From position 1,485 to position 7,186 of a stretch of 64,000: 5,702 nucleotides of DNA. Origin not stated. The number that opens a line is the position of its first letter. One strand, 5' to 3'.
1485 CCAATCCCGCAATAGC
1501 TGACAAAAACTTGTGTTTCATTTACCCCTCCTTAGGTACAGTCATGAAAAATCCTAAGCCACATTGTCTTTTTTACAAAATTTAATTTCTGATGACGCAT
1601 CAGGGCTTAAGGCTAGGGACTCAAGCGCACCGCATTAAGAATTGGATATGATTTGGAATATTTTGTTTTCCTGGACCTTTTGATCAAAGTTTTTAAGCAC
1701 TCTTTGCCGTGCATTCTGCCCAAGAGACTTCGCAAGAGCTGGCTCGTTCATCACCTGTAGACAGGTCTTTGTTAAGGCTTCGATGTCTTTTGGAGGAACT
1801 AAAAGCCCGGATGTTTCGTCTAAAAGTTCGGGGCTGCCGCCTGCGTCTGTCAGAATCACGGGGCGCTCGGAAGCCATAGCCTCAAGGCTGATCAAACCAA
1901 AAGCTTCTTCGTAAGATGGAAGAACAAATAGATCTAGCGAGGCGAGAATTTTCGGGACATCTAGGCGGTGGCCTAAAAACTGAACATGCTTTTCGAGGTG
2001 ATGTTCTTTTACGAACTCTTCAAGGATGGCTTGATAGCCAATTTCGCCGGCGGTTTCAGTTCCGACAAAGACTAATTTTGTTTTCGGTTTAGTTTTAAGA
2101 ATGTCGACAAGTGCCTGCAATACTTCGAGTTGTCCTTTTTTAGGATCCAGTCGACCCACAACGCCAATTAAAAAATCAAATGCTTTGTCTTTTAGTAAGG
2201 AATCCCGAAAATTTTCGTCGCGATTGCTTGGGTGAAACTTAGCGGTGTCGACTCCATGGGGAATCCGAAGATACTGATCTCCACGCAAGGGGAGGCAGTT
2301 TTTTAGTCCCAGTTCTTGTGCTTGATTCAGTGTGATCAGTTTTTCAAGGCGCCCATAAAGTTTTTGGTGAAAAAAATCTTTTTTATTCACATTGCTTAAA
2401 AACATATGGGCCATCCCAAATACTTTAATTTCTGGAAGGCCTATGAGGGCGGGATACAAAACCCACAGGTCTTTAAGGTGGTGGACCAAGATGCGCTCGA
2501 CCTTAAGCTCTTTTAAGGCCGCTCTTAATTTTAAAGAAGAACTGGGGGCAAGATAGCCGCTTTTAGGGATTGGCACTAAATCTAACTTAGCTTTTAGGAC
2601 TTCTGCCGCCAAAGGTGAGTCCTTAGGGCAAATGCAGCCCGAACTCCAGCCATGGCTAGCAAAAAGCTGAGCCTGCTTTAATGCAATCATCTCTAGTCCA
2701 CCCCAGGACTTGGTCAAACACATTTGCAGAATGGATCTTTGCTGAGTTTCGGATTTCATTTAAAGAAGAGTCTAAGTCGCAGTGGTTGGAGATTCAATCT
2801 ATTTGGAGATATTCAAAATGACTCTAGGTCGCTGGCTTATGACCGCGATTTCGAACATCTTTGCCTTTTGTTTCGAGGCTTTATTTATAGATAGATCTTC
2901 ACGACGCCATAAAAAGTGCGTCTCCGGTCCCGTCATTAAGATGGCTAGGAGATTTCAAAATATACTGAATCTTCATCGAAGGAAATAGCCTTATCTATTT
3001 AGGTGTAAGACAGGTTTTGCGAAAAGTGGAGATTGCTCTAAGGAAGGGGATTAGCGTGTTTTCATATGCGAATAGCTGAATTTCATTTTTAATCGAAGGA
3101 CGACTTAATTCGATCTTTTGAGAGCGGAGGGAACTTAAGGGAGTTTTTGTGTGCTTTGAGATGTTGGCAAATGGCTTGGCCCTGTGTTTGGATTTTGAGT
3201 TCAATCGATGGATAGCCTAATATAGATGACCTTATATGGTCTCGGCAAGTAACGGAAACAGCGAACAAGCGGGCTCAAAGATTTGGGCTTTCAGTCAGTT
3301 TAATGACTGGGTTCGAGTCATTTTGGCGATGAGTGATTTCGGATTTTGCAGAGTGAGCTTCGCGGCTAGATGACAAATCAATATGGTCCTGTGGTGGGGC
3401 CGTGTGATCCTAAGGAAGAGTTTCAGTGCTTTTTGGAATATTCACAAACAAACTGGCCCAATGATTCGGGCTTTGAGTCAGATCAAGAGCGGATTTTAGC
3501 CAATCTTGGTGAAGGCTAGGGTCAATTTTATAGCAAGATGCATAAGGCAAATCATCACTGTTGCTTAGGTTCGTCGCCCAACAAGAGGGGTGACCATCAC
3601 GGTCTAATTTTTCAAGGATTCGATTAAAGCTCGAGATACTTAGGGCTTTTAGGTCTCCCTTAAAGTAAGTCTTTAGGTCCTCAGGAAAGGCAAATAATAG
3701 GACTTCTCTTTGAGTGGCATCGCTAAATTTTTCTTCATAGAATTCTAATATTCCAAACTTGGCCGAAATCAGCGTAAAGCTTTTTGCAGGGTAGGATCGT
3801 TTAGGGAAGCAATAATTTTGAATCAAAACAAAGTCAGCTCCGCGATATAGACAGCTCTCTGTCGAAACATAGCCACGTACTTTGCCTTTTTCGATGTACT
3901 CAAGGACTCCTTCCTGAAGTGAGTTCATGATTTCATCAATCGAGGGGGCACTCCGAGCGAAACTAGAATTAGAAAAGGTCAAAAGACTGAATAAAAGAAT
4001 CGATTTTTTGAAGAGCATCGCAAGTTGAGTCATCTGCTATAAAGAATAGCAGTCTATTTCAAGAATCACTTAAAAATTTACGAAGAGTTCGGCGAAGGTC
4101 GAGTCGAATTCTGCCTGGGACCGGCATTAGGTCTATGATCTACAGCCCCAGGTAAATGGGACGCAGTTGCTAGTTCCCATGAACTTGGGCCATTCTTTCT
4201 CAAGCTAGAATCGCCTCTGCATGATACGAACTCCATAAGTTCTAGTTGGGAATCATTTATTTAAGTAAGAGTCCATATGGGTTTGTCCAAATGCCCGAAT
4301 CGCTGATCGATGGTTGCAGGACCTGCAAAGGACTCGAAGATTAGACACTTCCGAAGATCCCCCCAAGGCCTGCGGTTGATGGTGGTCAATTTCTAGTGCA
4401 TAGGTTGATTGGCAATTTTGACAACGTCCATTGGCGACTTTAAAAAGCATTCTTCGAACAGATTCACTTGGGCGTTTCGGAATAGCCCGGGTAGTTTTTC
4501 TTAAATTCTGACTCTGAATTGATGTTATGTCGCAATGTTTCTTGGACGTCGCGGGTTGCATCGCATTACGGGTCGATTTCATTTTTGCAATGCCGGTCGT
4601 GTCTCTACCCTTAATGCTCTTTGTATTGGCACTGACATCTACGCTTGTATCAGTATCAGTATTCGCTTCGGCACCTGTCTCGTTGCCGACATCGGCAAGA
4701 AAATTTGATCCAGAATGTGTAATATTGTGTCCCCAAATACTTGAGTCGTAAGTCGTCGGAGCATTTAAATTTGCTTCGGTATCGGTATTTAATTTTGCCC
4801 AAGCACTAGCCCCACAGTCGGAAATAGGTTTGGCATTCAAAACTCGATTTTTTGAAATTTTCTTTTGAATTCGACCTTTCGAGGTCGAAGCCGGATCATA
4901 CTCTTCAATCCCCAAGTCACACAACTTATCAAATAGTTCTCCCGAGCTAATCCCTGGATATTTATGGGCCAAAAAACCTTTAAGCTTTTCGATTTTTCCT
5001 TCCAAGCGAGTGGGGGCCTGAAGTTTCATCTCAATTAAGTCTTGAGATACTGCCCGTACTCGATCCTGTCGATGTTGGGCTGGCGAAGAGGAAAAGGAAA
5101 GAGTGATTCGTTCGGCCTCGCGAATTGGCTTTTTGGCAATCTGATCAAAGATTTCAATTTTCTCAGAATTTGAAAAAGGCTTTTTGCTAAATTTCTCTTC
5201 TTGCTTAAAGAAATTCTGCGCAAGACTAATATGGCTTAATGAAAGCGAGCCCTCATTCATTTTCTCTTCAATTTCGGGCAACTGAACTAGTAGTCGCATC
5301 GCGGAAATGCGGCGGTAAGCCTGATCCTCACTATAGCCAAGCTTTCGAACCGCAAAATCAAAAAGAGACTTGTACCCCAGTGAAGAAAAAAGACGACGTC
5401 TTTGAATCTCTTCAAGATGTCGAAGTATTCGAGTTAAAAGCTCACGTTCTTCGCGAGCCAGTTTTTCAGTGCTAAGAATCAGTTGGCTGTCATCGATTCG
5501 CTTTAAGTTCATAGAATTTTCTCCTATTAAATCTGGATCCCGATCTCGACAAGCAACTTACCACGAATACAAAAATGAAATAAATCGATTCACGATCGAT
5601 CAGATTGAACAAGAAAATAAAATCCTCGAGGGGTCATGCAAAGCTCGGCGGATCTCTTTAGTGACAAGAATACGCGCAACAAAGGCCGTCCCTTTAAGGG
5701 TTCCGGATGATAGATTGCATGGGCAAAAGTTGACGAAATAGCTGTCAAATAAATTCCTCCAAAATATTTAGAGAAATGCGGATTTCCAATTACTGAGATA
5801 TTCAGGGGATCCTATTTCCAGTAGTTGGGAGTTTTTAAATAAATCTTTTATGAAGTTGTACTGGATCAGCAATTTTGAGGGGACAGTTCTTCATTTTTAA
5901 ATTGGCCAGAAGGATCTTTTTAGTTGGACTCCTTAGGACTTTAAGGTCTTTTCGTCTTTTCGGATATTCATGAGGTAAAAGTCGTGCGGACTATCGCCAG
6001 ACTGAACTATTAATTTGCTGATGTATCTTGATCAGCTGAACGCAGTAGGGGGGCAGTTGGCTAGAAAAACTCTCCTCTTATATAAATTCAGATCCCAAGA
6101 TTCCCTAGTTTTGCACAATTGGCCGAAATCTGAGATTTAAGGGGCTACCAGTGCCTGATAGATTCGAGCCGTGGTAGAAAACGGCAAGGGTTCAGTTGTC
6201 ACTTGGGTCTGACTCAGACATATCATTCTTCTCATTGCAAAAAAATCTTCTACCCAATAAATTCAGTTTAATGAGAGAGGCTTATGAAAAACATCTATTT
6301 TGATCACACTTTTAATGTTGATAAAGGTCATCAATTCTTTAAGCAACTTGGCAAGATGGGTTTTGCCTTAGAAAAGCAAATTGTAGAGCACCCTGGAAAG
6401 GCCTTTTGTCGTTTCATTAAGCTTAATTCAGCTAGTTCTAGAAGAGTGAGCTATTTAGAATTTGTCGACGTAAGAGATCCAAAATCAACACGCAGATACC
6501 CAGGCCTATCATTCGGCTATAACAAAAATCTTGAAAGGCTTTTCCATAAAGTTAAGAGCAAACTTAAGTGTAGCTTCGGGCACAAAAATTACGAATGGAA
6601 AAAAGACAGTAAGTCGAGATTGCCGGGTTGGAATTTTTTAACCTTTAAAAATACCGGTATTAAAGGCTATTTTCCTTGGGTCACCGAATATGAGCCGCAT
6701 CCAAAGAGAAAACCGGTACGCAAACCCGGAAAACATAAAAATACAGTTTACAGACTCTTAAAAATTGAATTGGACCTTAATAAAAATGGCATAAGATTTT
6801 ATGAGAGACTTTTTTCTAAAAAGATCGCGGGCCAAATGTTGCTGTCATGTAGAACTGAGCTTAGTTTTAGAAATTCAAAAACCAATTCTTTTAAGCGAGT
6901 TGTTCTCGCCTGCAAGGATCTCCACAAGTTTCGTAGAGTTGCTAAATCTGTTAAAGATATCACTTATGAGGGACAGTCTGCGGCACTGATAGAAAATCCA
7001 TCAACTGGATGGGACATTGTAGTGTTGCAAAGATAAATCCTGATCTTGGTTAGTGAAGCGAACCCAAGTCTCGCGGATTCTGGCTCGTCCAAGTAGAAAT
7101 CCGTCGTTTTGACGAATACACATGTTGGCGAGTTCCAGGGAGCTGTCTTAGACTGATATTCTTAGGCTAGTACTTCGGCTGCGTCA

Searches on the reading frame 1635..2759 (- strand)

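Call 49: search_protein_families(library=pfam, proteins=[window:1635-2759:-], max_evalue=0.00001)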
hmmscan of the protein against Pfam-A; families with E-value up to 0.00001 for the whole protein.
window:1635-2759:- (374 aa): 4 families
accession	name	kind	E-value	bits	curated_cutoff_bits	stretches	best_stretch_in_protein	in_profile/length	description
PF00534.26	Glycos_transf_1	-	1.9e-36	125.6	26.4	1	183-353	5-172/172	Glycosyl transferases group 1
PF13692.12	Glyco_trans_1_4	-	7.5e-31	107.7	27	1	197-338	3-141/142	Glycosyl transferases group 1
PF20706.3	GT4-conflict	-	2.3e-10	40.4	26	1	198-324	200-327/385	Family 4 Glycosyltransferase in conflict systems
PF13439.12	Glyco_transf_4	-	8.4e-08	32.9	28.5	1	19-173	1-169/170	Glycosyltransferase Family 4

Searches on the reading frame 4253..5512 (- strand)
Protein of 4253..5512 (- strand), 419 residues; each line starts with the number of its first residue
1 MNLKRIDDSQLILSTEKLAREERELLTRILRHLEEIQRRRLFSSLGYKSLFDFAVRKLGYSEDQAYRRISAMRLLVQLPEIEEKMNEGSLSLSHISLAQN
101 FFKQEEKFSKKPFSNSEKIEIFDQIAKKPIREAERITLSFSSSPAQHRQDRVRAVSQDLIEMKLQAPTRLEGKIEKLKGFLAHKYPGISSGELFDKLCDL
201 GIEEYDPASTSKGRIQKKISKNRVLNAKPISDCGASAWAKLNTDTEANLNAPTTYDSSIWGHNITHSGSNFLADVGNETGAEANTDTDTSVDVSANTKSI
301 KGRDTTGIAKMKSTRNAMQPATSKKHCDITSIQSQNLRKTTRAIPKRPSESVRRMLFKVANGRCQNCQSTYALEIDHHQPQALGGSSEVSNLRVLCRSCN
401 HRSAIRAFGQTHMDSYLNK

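Call 49: search_protein_families(library=pfam, proteins=[window:4253-5512:-], max_evalue=0.00001)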
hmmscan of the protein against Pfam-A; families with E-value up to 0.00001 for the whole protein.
window:4253-5512:- (419 aa): 2 families
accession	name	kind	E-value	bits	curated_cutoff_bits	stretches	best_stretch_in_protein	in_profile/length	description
PF01844.29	HNH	-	4.1e-09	36.9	21.4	1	364-402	1-43/47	HNH endonuclease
PF14279.12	HNH_5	-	3.2e-07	30.6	27.5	1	364-402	1-42/56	HNH endonuclease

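Call 64: search_protein_families(library=padloc, proteins=[window:4253-5512:-], max_evalue=0.001)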
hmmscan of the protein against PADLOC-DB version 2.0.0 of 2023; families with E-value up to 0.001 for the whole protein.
window:4253-5512:- (419 aa): 3 families
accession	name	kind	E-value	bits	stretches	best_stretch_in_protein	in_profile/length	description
PDLC04262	PDC-M01B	-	0.00029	18.7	1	321-403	35-123/259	-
PDLC04248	PDC-M01B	-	0.00063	17.7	0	358-403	30-78/216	-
PDLC04264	PDC-M01B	-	0.00074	17.4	0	329-404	67-145/282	-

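Call 65: search_protein_families(library=ncbifam, proteins=[window:4253-5512:-], max_evalue=0.001)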
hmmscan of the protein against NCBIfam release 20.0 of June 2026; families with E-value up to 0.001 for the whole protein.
window:4253-5512:- (419 aa): 1 family
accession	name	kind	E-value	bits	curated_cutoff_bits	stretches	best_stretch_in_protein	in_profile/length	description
NF040563.1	guided_IscB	equivalog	2.9e-10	39.8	175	1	346-405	177-237/314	RNA-guided endonuclease IscB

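Call 67: search_protein_families(library=pfam, proteins=[window:4253-5512:-], max_evalue=1)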
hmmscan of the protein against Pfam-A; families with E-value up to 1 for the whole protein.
window:4253-5512:- (419 aa): 5 families
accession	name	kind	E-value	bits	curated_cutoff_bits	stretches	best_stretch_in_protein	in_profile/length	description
PF01844.29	HNH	-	4.1e-09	36.9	21.4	1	364-402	1-43/47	HNH endonuclease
PF14279.12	HNH_5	-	3.2e-07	30.6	27.5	1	364-402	1-42/56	HNH endonuclease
PF24042.1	DUF7351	-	0.0019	18.4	31.2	1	337-405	41-106/177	Domain of unknown function (DUF7351)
PF02945.21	Endonuclease_7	-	0.0054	17.1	23.6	1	349-402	11-62/82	Recombination endonuclease VII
PF18039.7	UBA_6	-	0.25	11.8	23.5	1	47-64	1-17/42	UBA-like domain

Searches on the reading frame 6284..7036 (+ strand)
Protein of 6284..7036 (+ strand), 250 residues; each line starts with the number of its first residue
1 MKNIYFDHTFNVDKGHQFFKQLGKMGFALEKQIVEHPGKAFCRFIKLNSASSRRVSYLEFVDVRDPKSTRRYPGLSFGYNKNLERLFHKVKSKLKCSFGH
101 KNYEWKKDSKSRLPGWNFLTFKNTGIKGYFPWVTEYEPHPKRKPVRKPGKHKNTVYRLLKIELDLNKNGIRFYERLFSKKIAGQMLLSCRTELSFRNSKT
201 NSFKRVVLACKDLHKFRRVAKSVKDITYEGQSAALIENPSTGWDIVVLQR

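Call 49: search_protein_families(library=pfam, proteins=[window:6284-7036:+], max_evalue=0.00001)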
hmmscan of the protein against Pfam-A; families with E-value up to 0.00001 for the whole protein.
window:6284-7036:+ (250 aa): 0 families

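Call 64: search_protein_families(library=padloc, proteins=[window:6284-7036:+], max_evalue=0.001)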
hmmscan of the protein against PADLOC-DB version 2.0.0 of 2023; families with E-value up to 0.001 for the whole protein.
window:6284-7036:+ (250 aa): 0 families

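Call 65: search_protein_families(library=ncbifam, proteins=[window:6284-7036:+], max_evalue=0.001)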
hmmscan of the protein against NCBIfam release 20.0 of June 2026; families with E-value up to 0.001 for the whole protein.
window:6284-7036:+ (250 aa): 0 families

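Call 67: search_protein_families(library=pfam, proteins=[window:6284-7036:+], max_evalue=1)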
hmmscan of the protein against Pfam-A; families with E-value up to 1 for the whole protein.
window:6284-7036:+ (250 aa): 1 family
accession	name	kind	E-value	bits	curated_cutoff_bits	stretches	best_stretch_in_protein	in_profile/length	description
PF08159.17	NUC153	-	0.17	12.1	20.5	1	2-22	5-25/29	NUC153 domain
